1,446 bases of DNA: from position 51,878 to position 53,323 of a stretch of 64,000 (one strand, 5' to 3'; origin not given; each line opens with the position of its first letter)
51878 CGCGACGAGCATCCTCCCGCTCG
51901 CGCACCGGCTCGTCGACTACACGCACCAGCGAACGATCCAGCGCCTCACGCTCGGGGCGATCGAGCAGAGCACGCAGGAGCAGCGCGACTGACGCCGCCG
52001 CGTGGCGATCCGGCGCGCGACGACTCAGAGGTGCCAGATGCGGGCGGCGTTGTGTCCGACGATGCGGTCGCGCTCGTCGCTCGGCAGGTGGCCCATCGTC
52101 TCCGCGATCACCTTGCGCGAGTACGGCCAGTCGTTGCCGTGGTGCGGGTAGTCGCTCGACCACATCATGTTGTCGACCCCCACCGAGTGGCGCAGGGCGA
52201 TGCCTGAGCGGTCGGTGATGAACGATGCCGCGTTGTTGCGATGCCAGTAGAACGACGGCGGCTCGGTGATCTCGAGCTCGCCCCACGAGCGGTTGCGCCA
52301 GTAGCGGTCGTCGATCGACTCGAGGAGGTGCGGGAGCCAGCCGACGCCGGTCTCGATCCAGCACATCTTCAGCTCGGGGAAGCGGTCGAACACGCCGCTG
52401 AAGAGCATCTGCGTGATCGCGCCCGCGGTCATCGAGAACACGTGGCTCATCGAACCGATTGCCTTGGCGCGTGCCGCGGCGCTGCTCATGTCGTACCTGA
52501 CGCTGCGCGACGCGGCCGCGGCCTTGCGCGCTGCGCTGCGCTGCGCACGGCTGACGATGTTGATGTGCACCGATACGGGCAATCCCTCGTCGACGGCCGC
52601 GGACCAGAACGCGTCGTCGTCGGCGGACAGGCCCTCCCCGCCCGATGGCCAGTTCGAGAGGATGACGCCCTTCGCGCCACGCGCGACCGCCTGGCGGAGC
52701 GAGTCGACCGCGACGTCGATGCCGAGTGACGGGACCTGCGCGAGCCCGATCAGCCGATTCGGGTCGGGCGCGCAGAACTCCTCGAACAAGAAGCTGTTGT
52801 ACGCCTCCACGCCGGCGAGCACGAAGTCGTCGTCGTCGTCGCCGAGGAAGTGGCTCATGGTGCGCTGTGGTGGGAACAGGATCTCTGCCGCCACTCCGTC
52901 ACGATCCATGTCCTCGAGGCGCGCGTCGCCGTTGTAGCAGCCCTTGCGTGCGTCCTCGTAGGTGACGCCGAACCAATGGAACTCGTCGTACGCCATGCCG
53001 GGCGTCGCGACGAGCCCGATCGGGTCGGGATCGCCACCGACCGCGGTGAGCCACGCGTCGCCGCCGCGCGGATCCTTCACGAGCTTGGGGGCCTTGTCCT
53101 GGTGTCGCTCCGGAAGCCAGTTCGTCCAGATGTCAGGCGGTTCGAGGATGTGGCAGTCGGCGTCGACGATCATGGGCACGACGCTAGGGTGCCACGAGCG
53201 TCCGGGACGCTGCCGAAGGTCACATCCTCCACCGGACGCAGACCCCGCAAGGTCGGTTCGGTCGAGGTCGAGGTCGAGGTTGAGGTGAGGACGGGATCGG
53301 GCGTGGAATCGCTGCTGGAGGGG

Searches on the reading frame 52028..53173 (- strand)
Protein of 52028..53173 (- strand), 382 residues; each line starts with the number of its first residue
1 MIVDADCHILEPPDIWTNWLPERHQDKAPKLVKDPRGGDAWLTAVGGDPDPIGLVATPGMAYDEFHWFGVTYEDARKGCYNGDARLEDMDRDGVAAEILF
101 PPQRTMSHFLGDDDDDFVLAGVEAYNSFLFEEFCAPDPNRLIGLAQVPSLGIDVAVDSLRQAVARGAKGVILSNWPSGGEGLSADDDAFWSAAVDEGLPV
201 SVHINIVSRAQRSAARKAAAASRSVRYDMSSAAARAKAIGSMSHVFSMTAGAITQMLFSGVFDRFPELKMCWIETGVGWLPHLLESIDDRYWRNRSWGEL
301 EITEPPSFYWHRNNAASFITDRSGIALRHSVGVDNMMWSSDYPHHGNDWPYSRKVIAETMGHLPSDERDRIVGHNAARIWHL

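Call 63: search_protein_families(library=pfam, proteins=[window:52028-53173:-], max_evalue=0.001)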
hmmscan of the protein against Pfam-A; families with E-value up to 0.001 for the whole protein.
window:52028-53173:- (382 aa): 1 family
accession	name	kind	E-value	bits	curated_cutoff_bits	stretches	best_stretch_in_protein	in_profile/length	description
PF04909.20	Amidohydro_2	-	5.5e-28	99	26.4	1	3-382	1-289/289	Amidohydrolase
